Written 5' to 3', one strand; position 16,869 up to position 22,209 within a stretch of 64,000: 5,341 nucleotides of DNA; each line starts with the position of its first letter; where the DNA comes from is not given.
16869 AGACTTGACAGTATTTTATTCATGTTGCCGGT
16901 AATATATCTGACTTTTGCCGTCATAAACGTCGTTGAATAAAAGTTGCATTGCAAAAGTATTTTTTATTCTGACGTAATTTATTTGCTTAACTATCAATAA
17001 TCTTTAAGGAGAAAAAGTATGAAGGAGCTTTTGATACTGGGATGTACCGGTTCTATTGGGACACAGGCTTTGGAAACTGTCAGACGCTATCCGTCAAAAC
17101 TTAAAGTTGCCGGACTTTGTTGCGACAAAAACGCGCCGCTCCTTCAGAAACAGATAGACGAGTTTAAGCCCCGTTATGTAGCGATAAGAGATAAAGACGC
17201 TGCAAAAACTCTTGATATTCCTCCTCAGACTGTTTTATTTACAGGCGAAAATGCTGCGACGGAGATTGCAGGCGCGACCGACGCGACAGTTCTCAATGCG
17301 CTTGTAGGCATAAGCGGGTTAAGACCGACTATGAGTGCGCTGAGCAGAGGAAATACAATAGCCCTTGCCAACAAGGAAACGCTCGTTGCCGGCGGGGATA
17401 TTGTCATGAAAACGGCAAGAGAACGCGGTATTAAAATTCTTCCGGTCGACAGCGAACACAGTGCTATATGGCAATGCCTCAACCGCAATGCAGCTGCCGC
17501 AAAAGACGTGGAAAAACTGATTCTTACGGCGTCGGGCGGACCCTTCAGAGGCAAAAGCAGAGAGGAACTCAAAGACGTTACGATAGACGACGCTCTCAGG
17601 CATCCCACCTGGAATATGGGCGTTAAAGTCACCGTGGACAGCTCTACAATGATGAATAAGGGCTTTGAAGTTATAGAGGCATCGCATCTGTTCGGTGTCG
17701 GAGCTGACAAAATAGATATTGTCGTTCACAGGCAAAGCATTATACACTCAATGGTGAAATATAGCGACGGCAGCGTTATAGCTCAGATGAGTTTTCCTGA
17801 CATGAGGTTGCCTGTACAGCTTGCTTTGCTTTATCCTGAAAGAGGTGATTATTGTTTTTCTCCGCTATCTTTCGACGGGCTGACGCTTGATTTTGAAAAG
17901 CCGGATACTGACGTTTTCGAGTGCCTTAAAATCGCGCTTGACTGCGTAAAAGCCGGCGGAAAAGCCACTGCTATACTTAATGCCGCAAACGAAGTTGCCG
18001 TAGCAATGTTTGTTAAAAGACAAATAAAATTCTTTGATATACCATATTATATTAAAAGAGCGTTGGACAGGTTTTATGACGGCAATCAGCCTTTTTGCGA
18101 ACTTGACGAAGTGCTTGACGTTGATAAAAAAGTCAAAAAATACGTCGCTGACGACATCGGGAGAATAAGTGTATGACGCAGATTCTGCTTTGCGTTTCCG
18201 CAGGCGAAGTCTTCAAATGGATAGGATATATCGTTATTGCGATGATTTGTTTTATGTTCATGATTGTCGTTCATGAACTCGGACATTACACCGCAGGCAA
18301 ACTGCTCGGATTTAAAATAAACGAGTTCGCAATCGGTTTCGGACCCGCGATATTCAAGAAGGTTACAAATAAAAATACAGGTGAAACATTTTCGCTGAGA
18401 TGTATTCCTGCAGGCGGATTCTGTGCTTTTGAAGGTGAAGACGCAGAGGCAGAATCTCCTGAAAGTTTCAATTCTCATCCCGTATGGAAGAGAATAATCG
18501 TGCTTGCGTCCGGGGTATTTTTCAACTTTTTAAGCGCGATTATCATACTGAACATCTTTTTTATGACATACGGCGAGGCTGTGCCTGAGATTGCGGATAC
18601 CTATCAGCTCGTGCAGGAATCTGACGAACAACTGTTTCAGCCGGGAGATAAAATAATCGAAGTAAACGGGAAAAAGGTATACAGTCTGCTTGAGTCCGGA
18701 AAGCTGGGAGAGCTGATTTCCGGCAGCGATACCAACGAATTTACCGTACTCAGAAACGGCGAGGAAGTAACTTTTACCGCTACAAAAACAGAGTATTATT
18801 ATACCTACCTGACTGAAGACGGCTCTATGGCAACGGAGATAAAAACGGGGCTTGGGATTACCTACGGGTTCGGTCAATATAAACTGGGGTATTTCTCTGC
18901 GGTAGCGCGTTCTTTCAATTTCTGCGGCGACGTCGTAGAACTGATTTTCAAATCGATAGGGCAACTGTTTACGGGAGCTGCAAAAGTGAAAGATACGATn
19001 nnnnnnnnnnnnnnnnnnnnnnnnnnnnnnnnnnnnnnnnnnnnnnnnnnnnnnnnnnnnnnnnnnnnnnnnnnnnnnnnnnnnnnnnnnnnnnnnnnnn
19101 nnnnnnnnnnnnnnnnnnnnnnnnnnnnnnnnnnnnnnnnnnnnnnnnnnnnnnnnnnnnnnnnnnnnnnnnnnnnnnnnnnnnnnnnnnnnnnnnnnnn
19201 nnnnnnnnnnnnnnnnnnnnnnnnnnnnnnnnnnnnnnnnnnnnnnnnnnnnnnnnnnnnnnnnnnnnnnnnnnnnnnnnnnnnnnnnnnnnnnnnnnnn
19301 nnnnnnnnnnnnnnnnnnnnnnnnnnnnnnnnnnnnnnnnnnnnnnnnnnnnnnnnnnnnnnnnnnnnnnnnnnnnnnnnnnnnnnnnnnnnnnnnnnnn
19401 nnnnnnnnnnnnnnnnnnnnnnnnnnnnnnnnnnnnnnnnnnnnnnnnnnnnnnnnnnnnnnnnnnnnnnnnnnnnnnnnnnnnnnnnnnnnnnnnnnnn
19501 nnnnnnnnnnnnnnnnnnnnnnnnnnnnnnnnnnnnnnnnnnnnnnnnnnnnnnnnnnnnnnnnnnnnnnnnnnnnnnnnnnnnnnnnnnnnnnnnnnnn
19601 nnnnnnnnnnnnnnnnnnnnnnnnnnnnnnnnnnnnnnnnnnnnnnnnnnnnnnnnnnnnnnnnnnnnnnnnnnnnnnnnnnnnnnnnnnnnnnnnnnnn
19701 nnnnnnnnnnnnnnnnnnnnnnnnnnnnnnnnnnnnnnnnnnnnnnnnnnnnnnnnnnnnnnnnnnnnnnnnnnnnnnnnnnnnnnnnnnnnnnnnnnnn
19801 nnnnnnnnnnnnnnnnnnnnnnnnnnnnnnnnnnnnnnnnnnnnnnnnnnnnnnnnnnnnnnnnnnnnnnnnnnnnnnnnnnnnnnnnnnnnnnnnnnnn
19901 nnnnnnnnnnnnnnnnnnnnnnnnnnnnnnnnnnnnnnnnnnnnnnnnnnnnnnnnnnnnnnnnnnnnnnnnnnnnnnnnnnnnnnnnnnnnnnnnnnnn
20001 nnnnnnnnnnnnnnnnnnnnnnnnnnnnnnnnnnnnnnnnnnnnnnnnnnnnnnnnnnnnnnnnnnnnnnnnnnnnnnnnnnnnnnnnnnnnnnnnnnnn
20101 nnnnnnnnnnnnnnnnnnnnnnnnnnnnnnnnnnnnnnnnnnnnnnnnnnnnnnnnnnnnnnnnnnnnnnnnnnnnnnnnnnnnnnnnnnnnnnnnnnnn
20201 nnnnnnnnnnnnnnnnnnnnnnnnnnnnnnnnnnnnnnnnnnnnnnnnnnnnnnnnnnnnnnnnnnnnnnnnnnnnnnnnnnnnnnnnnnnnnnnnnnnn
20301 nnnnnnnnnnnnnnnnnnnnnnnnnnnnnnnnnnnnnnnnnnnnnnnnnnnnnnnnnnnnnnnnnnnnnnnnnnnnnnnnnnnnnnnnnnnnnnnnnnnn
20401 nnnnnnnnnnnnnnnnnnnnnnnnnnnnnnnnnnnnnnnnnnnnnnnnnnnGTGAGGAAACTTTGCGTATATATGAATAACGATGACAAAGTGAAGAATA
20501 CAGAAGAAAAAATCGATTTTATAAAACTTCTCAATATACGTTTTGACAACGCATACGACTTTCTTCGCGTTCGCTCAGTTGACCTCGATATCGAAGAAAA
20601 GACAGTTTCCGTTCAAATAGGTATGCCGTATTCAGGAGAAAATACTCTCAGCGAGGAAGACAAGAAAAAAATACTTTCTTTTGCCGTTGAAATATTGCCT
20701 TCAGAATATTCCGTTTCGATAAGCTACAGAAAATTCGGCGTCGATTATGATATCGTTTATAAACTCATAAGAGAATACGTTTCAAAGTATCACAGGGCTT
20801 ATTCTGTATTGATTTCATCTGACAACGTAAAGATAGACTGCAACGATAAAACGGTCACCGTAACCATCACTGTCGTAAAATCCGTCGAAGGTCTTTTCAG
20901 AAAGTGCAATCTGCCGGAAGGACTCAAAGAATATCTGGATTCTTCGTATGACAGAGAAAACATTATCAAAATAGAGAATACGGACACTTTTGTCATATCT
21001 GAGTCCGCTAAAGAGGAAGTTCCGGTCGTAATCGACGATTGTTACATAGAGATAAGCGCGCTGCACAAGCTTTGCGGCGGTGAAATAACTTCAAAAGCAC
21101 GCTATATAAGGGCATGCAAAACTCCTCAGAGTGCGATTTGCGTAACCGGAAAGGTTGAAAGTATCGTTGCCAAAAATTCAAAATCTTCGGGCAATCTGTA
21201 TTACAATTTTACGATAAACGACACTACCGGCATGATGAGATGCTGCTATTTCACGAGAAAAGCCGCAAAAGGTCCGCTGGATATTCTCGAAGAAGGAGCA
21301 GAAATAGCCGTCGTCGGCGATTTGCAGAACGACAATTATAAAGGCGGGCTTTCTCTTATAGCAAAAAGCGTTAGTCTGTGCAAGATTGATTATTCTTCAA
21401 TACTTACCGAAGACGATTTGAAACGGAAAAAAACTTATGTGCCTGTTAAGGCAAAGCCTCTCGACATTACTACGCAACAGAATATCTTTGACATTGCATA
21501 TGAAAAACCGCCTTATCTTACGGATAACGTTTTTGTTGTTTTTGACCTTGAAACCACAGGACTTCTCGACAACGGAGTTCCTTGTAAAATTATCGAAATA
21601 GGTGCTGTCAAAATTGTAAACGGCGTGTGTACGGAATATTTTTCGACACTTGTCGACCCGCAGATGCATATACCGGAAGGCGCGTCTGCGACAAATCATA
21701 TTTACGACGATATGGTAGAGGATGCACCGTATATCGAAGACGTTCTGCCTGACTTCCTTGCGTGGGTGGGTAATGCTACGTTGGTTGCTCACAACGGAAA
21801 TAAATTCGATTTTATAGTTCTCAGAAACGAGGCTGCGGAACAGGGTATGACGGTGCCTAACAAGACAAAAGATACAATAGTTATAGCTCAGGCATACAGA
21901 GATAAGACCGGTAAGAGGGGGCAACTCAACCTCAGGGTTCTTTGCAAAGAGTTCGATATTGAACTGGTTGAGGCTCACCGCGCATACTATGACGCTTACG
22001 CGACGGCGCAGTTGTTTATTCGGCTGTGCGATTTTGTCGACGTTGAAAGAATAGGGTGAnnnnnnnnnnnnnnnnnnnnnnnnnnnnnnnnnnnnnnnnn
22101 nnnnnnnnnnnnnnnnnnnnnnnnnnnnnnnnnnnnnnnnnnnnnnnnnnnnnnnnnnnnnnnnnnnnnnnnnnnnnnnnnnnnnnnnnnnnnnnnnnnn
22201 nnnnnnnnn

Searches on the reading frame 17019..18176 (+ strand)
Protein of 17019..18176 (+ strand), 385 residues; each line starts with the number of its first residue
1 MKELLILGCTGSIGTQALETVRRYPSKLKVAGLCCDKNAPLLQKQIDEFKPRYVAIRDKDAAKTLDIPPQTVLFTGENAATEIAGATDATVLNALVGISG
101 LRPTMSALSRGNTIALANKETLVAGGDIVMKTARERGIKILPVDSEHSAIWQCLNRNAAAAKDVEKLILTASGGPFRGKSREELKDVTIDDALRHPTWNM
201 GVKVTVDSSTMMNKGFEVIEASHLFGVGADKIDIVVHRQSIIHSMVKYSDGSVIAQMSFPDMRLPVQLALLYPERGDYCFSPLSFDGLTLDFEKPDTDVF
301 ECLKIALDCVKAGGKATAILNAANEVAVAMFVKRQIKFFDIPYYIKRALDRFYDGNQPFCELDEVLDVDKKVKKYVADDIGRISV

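Call 42: search_protein_families(library=pfam, proteins=[window:17019-18176:+], max_evalue=0.00001)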
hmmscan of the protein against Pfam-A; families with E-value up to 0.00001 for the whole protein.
window:17019-18176:+ (385 aa): 3 families
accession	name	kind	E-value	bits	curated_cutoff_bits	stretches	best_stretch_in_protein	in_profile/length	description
PF08436.17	DXP_redisom_C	-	1.4e-39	134.5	26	1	140-225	1-84/84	1-deoxy-D-xylulose 5-phosphate reductoisomerase C-terminal domain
PF02670.22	DXP_reductoisom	-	4e-35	121.8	21.7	1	4-126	1-129/129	1-deoxy-D-xylulose 5-phosphate reductoisomerase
PF13288.12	DXPR_C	-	2.4e-34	118.5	27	1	257-374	1-114/115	DXP reductoisomerase C-terminal domain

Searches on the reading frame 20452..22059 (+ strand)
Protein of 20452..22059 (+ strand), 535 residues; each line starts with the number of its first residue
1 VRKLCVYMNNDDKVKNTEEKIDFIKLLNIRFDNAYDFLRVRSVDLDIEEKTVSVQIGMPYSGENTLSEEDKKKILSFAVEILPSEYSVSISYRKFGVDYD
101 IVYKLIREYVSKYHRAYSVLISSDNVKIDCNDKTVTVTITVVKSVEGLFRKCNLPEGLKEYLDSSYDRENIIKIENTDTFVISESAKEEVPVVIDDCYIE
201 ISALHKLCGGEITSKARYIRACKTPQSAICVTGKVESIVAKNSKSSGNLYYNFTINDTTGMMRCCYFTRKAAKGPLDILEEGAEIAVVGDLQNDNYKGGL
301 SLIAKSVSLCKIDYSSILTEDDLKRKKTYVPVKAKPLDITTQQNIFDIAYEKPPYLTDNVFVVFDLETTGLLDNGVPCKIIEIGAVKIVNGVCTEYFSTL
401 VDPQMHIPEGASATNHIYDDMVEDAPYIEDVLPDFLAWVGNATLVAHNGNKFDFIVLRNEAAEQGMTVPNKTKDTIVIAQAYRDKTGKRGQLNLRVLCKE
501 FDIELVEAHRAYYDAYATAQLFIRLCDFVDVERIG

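Call 42: search_protein_families(library=pfam, proteins=[window:20452-22059:+], max_evalue=0.00001)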
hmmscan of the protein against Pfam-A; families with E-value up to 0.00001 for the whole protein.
window:20452-22059:+ (535 aa): 4 families
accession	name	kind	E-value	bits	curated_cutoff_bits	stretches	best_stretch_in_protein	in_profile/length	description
PF00929.31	RNase_T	-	9.7e-29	101.5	24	1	362-522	1-164/164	Exonuclease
PF16473.11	Rv2179c-like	-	3.5e-07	30.5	27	1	362-521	3-172/177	3'-5' exoribonuclease Rv2179c-like domain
PF01336.31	tRNA_anti-codon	-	1.8e-06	28.2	27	1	231-308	3-73/75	OB-fold nucleic acid binding domain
PF13742.12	tRNA_anti_2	-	5.6e-06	26.9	27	0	217-307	8-94/95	OB-fold nucleic acid binding domain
